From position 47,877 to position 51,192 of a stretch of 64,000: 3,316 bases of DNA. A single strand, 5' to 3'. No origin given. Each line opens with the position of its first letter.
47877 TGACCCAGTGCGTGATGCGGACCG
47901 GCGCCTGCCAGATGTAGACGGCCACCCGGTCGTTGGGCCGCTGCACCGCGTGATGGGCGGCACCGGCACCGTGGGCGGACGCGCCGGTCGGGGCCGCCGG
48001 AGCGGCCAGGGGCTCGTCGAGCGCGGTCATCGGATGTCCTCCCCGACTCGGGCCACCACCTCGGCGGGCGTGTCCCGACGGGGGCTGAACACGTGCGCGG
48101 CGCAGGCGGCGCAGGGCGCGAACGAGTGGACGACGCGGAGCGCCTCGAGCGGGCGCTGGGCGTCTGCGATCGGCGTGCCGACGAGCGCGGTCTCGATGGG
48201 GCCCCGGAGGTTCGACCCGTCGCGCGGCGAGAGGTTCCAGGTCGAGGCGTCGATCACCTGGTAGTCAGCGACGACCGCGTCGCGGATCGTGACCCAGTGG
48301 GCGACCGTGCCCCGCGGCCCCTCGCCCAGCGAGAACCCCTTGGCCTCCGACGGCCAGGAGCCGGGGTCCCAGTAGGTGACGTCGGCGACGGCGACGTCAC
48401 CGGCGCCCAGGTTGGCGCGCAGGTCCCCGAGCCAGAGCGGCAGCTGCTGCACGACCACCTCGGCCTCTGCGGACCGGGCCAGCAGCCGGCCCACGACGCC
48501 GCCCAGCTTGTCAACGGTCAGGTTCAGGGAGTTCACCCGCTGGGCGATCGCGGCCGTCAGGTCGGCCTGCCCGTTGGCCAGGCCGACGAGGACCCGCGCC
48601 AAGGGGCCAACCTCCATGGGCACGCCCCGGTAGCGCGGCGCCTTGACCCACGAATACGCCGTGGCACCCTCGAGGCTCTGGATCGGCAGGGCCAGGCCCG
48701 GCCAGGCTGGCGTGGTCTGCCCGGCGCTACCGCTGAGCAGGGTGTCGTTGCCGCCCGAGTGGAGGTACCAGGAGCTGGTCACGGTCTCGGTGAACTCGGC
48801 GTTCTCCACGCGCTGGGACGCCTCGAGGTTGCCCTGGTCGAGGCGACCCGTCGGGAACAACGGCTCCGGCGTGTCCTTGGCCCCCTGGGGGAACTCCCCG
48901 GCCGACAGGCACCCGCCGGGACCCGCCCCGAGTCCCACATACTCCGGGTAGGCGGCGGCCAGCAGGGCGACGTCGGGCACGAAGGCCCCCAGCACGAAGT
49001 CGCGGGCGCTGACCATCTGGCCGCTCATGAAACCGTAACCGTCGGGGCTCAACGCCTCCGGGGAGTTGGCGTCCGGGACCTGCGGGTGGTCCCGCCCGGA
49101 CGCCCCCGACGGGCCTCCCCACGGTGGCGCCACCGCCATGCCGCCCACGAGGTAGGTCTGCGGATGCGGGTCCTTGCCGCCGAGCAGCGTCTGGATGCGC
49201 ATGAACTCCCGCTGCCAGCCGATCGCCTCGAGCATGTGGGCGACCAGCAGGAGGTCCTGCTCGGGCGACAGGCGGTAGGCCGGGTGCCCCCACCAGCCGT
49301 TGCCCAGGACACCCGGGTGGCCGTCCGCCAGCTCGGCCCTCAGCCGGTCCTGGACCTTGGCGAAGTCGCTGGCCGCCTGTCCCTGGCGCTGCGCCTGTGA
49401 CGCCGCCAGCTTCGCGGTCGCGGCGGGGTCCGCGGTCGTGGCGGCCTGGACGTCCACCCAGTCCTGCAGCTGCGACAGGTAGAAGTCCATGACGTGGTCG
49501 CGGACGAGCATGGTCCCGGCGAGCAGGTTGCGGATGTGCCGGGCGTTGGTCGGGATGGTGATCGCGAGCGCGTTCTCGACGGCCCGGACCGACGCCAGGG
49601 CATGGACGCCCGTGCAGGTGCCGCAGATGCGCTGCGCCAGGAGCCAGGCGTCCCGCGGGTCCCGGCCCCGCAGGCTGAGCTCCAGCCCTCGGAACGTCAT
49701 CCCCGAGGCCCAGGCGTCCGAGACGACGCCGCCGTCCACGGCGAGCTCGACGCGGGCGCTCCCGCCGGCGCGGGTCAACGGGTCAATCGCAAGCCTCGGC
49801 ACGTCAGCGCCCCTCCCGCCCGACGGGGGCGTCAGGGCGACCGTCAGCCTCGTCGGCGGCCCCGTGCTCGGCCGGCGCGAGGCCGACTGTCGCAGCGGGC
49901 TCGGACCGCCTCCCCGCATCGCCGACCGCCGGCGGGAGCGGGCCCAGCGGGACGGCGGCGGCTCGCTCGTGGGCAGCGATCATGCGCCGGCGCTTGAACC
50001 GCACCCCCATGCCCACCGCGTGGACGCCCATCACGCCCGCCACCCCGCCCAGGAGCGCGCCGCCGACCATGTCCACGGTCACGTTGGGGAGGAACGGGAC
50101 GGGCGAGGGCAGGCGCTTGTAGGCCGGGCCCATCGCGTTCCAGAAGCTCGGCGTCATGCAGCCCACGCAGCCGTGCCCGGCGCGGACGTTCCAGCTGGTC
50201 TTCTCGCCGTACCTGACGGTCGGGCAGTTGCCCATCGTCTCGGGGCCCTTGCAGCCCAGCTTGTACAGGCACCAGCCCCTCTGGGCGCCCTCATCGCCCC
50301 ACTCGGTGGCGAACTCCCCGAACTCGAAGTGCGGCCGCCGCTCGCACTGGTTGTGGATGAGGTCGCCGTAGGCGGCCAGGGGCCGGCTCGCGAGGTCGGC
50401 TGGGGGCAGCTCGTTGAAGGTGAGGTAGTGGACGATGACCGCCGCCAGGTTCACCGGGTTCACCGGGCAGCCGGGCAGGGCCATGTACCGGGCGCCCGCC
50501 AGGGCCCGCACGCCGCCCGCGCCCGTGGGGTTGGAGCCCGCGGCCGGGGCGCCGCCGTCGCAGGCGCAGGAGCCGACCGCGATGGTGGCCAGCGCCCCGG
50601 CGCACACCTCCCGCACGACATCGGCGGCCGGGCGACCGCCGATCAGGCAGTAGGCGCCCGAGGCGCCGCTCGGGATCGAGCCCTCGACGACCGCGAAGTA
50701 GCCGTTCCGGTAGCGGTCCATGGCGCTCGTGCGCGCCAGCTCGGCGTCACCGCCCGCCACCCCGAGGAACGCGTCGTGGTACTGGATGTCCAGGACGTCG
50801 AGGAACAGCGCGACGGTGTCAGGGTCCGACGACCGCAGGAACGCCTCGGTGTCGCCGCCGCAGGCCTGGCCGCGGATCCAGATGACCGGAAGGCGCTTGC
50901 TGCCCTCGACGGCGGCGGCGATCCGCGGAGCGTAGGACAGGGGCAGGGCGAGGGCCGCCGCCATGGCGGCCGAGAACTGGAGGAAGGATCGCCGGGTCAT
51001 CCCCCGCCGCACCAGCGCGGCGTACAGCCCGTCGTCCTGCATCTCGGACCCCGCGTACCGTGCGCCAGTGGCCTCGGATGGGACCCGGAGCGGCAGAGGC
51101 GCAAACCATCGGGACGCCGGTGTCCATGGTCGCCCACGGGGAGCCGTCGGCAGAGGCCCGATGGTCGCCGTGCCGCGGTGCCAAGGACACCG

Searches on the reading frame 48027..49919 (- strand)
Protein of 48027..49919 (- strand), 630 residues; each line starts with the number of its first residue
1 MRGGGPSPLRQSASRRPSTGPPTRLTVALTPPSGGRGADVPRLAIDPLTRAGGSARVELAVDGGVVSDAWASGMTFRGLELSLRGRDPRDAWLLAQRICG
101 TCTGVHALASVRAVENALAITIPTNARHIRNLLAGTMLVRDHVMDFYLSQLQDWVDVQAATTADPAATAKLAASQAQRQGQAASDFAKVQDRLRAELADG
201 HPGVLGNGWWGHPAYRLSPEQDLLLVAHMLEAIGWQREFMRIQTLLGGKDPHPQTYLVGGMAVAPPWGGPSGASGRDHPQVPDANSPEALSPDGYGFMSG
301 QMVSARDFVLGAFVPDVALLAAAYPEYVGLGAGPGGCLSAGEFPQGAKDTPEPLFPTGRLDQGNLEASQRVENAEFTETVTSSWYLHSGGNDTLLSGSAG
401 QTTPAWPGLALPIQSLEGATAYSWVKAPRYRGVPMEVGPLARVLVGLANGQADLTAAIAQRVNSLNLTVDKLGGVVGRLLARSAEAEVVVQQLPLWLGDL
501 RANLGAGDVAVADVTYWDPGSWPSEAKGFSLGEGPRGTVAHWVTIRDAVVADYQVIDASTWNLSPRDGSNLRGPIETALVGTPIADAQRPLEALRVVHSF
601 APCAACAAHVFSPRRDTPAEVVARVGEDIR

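Call 5: search_protein_families(library=pfam, proteins=[window:48027-49919:-], max_evalue=0.01)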
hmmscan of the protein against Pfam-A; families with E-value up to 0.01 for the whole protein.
window:48027-49919:- (630 aa): 1 family
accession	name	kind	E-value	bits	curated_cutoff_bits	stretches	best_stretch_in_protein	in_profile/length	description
PF00374.24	NiFeSe_Hases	-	1.1e-158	529.8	25.8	1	77-609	1-508/508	Nickel-dependent hydrogenase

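Call 6: search_protein_families(library=ncbifam, proteins=[window:48027-49919:-], max_evalue=0.01)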
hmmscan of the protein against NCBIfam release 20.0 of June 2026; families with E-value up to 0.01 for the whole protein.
window:48027-49919:- (630 aa): 10 families
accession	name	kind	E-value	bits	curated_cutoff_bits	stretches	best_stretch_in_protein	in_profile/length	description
NF007778.0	PRK10467.1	equivalog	3.4e-124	415.2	969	1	42-613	4-556/567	hydrogenase 2 large subunit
NF007550.0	PRK10170.1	equivalog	2.8e-122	409.1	1101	1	42-612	18-585/597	Ni/Fe-hydrogenase large subunit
NF033181.1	NiFeSe_hydrog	equivalog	7.8e-116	387.9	600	2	303-616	223-502/507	nickel-dependent hydrogenase large subunit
NF045518.1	H2_NiFeSe_large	exception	3.4e-89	299.9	780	2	302-611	195-482/485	NiFeSe hydrogenase large subunit HysA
TIGR03295.1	frhA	equivalog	6.3e-27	94.6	392.5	2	42-157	4-120/412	coenzyme F420 hydrogenase subunit alpha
NF041785.2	VhuA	equivalog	2.5e-15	56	800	1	42-166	3-125/418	F420-non-reducing hydrogenase Vhu subunit A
NF040828.1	sulfhyd_ShyA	equivalog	7.6e-15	54.7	700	1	44-154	4-115/415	NAD(P)-dependent hydrogenase/sulfhydrogenase 2 subunit alpha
NF040832.1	sulfhyd_HydA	equivalog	3.5e-08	33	880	1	44-156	6-119/426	NADPH-dependent hydrogenase/sulfhydrogenase 1 subunit alpha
NF004739.1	PRK06075.1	equivalog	5.4e-05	22.1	360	1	52-146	13-108/384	NADH-quinone oxidoreductase subunit D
TIGR01962.1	NuoD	equivalog_domain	0.00035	19.5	459.35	1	52-145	15-109/386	NADH dehydrogenase (quinone) subunit D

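Call 29: search_solved_structures(query=window:48027-49802:-, max_evalue=1e-20)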
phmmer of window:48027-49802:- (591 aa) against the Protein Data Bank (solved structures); distinct sequences matched with E-value up to 1e-20: 54.
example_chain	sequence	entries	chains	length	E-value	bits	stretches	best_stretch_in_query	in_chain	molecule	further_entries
3myr_B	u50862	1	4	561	6.6e-137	460.6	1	3-570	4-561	Nickel-dependent hydrogenase large subunit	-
4c3o_A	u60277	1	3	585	1.9e-126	426.1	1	3-570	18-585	HYDROGENASE-1 LARGE SUBUNIT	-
5lry_L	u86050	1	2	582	2.7e-119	402.4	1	3-570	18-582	Hydrogenase-1 large chain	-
5a4i_L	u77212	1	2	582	3.7e-119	402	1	3-570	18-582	Hydrogenase-1 large chain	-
3uqy_L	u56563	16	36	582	3.7e-119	402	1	3-570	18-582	Hydrogenase-1 large chain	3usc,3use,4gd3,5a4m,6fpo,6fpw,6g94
5lmm_L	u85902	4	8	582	3.8e-119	402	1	3-570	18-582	Hydrogenase-1 large chain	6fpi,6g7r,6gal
4ue3_LLL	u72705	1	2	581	9.5e-119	400.6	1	3-570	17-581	Hydrogenase-1 large chain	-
5adu_L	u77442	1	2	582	1.8e-118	399.7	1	3-570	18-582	Hydrogenase-1 large chain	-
5jrd_L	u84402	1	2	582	4.8e-118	398.3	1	3-570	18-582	Hydrogenase-1 large chain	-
5a4f_L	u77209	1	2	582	4.9e-118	398.3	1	3-570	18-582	Hydrogenase-1 large chain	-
6g7m_L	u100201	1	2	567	1e-115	390.6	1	3-573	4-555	Hydrogenase-2 large chain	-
6en9_L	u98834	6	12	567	2.7e-115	389.2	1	3-573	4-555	Hydrogenase-2 large chain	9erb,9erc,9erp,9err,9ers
6gam_L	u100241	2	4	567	2.7e-115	389.2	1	3-573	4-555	Hydrogenase-2 large chain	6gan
6syo_LLL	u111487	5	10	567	7e-115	387.9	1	3-573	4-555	Hydrogenase-2 large chain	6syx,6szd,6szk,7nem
6ehq_L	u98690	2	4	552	4.3e-114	385.3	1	3-570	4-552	Hydrogenase-2 large chain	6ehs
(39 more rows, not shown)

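Call 52: find_homologous_proteins(query=window:48027-49802:-, max_evalue=1e-30)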
Query window:48027-49802:- (591 aa): 7953 proteins with E <= 1e-30 among 8000 candidates; the best 120 are listed.
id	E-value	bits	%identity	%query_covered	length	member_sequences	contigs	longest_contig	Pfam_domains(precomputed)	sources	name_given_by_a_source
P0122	0.0e+0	1328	100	100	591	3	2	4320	PF00374.25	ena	-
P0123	0.0e+0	1067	79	100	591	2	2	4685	PF00374.25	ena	-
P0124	0.0e+0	1056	77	100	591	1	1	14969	PF00374.25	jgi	jgi:hydrogenase large subunit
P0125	0.0e+0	1052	78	100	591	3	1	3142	PF00374.25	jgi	jgi:hydrogenase large subunit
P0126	0.0e+0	1012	74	100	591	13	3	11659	PF00374.25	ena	-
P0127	0.0e+0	1011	74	100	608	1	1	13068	PF00374.25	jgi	jgi:hydrogenase large subunit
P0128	9.9e-294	993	74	100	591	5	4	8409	PF00374.25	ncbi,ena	-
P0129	1.2e-290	983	73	100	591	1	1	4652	PF00374.25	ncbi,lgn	-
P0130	1.9e-280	950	71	99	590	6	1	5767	PF00374.25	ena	-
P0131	6.1e-280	948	71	99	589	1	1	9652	PF00374.25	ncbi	ncbi:MAG: nickel-dependent hydrogenase large subunit [Candidatus Limnocylindrales bacterium]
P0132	4.0e-277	939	71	100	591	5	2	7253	PF00374.25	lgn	-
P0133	2.2e-270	916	68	100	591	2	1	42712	PF00374.25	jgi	jgi:Ni,Fe-hydrogenase I large subunit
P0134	1.8e-269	913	67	100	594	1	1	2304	PF00374.25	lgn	-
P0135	2.8e-269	913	69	99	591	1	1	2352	PF00374.25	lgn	-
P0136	5.3e-269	912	68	100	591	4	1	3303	PF00374.25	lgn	-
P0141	1.5e-256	871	65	100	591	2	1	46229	PF00374.25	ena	-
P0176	2.2e-208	712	54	100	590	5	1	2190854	PF00374.25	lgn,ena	-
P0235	9.8e-200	683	53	100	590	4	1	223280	PF00374.25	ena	-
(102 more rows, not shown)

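Call 83: find_encoding_contigs(protein=P0133, flank=5000, max_places=1)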
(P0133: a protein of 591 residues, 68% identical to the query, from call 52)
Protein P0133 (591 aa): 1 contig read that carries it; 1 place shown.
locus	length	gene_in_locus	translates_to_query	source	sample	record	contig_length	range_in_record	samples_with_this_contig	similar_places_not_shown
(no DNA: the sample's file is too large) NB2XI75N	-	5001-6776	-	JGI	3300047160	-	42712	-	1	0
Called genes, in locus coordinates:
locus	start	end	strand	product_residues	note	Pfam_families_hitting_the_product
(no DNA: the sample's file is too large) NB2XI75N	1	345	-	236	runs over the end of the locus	PF00072:Response_reg, PF00486:Trans_reg_C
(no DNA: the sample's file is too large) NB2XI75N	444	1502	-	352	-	PF10282:Lactonase (weak)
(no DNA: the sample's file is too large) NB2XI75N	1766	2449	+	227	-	PF00857:Isochorismatase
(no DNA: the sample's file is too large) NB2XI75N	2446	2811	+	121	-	PF12680:SnoaL_2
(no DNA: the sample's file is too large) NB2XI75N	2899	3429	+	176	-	-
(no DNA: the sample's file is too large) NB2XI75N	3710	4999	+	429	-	PF01058:Oxidored_q6, PF14720:NiFe_hyd_SSU_C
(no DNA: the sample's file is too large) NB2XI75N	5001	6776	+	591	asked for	PF00374:NiFeSe_Hases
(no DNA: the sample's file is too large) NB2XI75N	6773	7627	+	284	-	PF01292:Ni_hydr_CYTB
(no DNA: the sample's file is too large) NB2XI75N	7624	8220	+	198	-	PF01750:HycI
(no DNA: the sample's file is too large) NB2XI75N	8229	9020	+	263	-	PF22113:Mtrc-MtrF_II-IV_dom (faint), PF14522:Cytochrome_C7 (faint), PF09699:Paired_CXXCH_1 (faint), PF14537:Cytochrom_c3_2 (faint)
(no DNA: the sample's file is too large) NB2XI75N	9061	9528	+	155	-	PF00156:Pribosyltran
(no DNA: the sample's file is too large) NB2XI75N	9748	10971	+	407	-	PF00089:Trypsin, PF13365:Trypsin_2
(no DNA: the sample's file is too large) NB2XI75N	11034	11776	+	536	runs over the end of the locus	-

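Call 84: find_encoding_contigs(protein=P0141, flank=5000, max_places=1)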
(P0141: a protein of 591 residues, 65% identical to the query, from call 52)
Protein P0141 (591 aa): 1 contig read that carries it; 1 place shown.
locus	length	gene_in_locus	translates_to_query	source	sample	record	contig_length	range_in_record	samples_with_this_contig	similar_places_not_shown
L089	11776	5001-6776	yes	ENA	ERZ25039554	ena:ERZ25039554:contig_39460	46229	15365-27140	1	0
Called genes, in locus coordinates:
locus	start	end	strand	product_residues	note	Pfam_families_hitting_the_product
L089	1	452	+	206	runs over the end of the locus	PF00108:Thiolase_N, PF02803:Thiolase_C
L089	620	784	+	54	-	-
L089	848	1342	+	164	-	PF00171:Aldedh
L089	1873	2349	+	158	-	PF00171:Aldedh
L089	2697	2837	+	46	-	-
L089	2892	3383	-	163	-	-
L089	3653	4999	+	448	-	-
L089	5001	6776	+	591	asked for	PF00374:NiFeSe_Hases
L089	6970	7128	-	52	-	-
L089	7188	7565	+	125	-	PF01292:Ni_hydr_CYTB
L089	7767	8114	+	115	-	PF01750:HycI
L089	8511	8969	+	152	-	PF22113:Mtrc-MtrF_II-IV_dom (faint)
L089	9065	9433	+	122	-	PF00156:Pribosyltran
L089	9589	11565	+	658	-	PF13231:PMT_2, PF24878:YkcB_C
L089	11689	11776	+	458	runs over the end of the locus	PF01794:Ferric_reduct, PF08022:FAD_binding_8 (faint), PF00175:NAD_binding_1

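Call 85: find_encoding_contigs(protein=P0176, flank=5000, max_places=1)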
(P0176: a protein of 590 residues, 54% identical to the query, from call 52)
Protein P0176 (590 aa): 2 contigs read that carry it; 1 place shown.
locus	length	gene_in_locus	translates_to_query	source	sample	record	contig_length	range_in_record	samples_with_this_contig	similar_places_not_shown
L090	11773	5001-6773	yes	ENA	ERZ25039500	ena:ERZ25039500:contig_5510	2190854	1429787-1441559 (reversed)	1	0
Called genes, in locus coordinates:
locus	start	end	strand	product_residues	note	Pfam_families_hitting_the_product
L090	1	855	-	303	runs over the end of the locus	PF00296:Bac_luciferase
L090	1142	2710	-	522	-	-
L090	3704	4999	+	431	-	PF01058:Oxidored_q6, PF14720:NiFe_hyd_SSU_C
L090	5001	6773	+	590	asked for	PF00374:NiFeSe_Hases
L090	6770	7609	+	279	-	PF01292:Ni_hydr_CYTB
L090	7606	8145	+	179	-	PF01750:HycI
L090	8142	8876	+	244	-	PF14522:Cytochrome_C7 (faint), PF09699:Paired_CXXCH_1 (faint), PF14537:Cytochrom_c3_2 (faint)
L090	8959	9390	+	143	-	PF12728:HTH_17, PF00376:MerR, PF13411:MerR_1 (weak), PF03459:TOBE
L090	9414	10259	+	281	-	PF13531:SBP_bac_11, PF01547:SBP_bac_1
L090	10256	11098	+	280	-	PF00528:BPD_transp_1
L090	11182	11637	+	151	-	PF00156:Pribosyltran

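Call 86: find_encoding_contigs(protein=P0235, flank=5000, max_places=1)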
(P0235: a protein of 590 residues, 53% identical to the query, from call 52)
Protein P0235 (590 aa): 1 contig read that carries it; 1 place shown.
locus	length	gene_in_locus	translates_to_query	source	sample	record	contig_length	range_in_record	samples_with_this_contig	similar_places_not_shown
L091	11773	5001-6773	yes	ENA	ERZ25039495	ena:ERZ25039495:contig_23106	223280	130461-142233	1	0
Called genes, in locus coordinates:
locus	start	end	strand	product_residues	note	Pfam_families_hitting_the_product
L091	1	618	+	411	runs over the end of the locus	PF00108:Thiolase_N, PF02803:Thiolase_C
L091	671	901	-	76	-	-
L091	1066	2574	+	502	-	PF00171:Aldedh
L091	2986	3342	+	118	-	-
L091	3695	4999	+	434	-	PF01058:Oxidored_q6, PF14720:NiFe_hyd_SSU_C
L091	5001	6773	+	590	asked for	PF00374:NiFeSe_Hases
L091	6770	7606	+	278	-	PF01292:Ni_hydr_CYTB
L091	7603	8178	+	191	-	PF01750:HycI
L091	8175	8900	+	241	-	PF14522:Cytochrome_C7 (faint), PF09699:Paired_CXXCH_1 (faint), PF14537:Cytochrom_c3_2 (faint)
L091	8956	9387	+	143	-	PF12728:HTH_17, PF00376:MerR, PF13411:MerR_1 (weak), PF03459:TOBE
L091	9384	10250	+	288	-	PF12849:PBP_like_2 (weak), PF01547:SBP_bac_1, PF13531:SBP_bac_11, PF12727:PBP_like (weak)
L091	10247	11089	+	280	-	PF00528:BPD_transp_1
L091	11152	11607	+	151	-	PF00156:Pribosyltran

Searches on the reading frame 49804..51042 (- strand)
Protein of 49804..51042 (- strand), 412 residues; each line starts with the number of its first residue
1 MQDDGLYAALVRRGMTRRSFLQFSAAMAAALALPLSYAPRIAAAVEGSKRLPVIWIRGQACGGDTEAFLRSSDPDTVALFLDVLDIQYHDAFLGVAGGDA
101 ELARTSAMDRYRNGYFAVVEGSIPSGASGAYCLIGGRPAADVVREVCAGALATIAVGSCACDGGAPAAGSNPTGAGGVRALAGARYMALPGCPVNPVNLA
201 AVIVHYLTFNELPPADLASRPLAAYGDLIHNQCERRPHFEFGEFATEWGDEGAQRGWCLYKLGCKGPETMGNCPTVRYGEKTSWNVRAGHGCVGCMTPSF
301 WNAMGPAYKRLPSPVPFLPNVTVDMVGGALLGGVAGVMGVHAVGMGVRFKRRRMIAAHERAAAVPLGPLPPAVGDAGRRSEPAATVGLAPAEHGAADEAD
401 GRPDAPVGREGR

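Call 5: search_protein_families(library=pfam, proteins=[window:49804-51042:-], max_evalue=0.01)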
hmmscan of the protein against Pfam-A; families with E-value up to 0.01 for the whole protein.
window:49804-51042:- (412 aa): 3 families
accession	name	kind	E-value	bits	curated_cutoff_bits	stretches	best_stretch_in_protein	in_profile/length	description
PF14720.11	NiFe_hyd_SSU_C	-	1.3e-29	102.8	27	1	225-307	1-79/80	NiFe/NiFeSe hydrogenase small subunit C-terminal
PF01058.29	Oxidored_q6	-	3.2e-19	69.3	27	1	61-205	1-127/128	NADH ubiquinone oxidoreductase, 20 Kd subunit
PF10518.14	TAT_signal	-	3.8e-05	23.8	22.7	1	15-34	2-21/21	TAT (twin-arginine translocation) pathway signal sequence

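Call 6: search_protein_families(library=ncbifam, proteins=[window:49804-51042:-], max_evalue=0.01)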
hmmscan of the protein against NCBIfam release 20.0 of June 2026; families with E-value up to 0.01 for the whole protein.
window:49804-51042:- (412 aa): 5 families
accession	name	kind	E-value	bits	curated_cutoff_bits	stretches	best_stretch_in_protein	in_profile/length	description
TIGR00391.1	hydA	subfamily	6.8e-108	361.1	179.5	1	3-350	3-356/365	hydrogenase small subunit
NF007779.0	PRK10468.1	equivalog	4.5e-90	302.3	659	1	10-298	8-298/372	hydrogenase 2 small subunit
NF045520.1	H2_NiFeSe_small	exception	1.5e-49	169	470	1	15-309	2-313/314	NiFeSe hydrogenase small subunit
TIGR01409.1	TAT_signal_seq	domain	0.00032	20.9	16.7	1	16-44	2-29/29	twin-arginine translocation signal domain-containing protein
TIGR02189.1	GlrX-like_plant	paralog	0.0046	16.9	93.8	0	318-345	59-86/99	glutaredoxin-like family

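Call 30: search_solved_structures(query=window:49804-51042:-, max_evalue=1e-20, show_alignments=2)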
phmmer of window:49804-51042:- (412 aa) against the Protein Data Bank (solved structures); distinct sequences matched with E-value up to 1e-20: 42.
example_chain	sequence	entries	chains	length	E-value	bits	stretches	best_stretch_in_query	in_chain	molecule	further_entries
1h2a_S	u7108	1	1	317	1.1e-80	274.8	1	4-309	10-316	HYDROGENASE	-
5xvb_S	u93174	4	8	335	2.2e-78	267.2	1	42-347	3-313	[NiFe]-hydrogenase 2 small subunit | Hydrogenase-2 small chain | NiFe hydrogenase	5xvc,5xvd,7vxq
6ehq_S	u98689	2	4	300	7.1e-76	258.9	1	41-297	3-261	Hydrogenase-2 small chain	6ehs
6gam_S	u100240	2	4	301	7.9e-76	258.8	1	42-297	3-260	Hydrogenase-2 small chain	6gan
6en9_S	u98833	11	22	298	1.3e-75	258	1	42-297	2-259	Hydrogenase-2 small chain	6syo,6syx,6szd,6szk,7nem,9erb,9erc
6g7m_S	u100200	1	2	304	1.9e-74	254.2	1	42-297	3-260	Hydrogenase-2 small chain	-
6g94_S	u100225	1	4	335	3.5e-74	253.4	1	46-353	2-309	Hydrogenase-1 small chain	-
6fpi_S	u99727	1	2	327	5.5e-73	249.4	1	46-353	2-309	Hydrogenase-1 small chain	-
3uqy_S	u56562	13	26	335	6e-73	249.3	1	46-353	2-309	Hydrogenase-1 small chain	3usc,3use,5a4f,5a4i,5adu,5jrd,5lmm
4gd3_S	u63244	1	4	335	9.3e-73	248.7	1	46-353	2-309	Hydrogenase-1 small chain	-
6rp2_S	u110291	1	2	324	9e-72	245.4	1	50-353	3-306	Hydrogenase-1 small chain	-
8pou_S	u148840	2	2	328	1.3e-71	244.9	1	47-350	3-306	Uptake hydrogenase small subunit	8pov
8pow_S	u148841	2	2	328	2.2e-70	240.8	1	47-350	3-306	Uptake hydrogenase small subunit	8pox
8poy_S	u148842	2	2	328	2.3e-70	240.8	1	47-350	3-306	Uptake hydrogenase small subunit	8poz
1h2r_S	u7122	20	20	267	2.6e-70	240.6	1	47-309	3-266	PROTEIN (PERIPLASMIC [NIFE] HYDROGENASE SMALL SUBUNIT) | Periplasmic [NiFe] hydrogenase small subunit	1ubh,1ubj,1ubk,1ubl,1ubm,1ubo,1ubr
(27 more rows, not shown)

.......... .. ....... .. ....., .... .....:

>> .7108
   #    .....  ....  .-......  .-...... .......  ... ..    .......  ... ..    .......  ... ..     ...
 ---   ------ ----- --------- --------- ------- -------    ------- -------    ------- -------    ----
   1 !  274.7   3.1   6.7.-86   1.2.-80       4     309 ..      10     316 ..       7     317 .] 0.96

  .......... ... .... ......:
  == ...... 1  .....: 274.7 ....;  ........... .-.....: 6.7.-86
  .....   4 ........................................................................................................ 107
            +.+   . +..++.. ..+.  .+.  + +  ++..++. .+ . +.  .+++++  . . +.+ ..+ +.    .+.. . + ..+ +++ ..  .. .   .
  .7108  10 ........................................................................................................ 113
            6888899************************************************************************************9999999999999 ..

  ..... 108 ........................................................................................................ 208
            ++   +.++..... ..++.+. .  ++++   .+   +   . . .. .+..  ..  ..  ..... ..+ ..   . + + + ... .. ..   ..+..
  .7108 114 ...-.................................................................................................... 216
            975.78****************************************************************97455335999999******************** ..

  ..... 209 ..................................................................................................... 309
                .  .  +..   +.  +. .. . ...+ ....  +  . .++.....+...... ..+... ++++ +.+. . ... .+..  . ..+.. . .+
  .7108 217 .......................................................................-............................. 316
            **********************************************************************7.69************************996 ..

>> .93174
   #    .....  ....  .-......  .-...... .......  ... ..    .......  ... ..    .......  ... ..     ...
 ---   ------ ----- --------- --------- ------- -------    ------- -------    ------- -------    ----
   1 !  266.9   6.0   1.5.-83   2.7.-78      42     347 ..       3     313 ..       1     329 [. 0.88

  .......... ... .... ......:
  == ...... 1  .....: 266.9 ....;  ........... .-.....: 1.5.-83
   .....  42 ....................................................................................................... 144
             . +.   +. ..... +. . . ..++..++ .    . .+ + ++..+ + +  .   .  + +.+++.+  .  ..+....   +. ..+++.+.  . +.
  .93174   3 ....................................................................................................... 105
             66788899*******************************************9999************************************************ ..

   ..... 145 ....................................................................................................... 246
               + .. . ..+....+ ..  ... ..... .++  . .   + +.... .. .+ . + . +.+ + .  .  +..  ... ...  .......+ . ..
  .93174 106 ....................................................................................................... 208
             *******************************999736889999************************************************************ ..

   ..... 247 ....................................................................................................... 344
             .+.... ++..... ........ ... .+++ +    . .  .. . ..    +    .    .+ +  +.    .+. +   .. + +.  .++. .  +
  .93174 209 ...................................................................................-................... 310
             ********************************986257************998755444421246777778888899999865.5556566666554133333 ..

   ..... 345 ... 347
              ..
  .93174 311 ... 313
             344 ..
